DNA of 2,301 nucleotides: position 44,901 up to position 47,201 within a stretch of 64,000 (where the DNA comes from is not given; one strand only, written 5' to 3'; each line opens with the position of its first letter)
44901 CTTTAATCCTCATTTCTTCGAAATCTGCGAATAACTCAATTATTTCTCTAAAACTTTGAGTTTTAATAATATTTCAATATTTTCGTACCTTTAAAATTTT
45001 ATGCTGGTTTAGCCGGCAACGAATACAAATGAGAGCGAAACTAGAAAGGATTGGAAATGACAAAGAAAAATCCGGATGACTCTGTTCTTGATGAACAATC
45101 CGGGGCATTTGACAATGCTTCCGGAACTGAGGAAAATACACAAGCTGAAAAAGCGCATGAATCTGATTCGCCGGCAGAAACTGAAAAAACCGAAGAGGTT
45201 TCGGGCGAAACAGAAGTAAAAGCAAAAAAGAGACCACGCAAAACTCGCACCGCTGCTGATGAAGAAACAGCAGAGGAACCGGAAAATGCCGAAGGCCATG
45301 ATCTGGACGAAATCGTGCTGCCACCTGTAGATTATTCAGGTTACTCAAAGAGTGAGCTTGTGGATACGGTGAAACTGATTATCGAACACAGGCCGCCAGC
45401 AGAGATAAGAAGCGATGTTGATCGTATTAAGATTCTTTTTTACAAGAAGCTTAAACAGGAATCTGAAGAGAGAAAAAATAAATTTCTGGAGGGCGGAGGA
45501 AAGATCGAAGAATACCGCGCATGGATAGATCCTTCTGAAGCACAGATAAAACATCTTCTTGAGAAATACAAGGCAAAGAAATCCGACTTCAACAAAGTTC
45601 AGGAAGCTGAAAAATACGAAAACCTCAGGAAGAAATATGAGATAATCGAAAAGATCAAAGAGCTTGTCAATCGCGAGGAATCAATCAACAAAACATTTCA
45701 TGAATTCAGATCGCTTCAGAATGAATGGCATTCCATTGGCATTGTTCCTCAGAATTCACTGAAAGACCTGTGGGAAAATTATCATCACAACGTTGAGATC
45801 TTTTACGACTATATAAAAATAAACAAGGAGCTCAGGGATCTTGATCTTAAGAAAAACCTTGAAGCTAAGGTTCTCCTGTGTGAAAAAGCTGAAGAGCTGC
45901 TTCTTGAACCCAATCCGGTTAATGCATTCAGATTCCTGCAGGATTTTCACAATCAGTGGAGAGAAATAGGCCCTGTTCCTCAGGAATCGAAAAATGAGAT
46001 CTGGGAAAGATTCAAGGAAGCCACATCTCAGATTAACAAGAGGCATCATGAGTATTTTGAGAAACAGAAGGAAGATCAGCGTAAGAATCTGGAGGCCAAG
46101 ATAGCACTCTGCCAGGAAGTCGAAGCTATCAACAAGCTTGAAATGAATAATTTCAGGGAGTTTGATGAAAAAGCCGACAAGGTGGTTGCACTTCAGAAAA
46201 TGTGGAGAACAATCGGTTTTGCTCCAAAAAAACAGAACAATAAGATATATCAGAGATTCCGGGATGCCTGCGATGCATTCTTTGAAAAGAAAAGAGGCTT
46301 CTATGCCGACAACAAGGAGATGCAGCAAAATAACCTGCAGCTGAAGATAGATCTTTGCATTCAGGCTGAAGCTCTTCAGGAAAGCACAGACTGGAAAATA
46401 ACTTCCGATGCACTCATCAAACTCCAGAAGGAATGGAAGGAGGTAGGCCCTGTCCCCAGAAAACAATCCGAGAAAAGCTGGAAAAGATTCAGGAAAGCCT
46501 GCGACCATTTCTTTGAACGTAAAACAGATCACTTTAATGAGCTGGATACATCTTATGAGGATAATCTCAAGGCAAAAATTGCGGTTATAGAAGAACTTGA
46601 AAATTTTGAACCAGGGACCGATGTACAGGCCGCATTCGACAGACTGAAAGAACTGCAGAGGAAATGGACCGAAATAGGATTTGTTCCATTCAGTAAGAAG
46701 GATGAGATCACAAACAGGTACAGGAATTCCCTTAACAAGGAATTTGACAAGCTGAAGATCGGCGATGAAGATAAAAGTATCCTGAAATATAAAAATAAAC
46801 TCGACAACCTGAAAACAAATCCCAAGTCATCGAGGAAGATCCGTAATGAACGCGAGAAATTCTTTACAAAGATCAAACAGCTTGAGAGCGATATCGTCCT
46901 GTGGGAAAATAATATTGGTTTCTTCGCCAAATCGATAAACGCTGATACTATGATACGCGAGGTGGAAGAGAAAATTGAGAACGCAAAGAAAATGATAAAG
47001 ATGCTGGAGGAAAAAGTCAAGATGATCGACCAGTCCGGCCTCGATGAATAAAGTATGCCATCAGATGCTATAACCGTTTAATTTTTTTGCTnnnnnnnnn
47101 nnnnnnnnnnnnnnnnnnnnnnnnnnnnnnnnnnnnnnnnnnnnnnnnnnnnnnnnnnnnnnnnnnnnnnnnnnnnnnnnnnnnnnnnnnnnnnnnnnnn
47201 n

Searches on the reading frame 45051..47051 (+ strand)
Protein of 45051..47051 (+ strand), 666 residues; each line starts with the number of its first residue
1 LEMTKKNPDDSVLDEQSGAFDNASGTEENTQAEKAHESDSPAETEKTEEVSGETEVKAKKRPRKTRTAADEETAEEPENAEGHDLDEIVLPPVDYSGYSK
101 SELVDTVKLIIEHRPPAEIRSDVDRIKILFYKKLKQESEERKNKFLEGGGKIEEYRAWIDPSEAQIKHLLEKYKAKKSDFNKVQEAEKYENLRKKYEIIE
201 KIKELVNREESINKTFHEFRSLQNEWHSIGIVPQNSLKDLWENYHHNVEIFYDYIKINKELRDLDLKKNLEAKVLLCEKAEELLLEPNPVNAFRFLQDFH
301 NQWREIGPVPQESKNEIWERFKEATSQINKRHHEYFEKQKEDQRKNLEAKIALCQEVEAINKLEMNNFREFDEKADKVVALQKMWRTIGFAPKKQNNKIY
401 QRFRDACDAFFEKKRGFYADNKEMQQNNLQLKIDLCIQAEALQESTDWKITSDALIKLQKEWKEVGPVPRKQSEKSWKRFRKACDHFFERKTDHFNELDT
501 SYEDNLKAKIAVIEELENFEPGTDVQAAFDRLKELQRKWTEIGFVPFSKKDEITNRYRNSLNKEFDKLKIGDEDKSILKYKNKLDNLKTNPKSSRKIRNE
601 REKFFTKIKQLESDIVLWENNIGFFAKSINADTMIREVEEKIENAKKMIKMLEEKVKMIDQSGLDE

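Call 7: search_protein_families(library=pfam, proteins=[window:45051-47051:+], max_evalue=0.01)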
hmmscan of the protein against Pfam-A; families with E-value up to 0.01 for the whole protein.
window:45051-47051:+ (666 aa): 1 family
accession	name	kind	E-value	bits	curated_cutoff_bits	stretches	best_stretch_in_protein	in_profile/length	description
PF03993.17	DUF349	-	1.1e-94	311.2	23.9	5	399-471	2-75/75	Domain of Unknown Function (DUF349)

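Call 79: search_protein_families(library=ncbifam, proteins=[window:45051-47051:+], max_evalue=0.00001)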
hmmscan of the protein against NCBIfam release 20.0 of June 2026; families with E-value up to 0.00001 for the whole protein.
window:45051-47051:+ (666 aa): 0 families
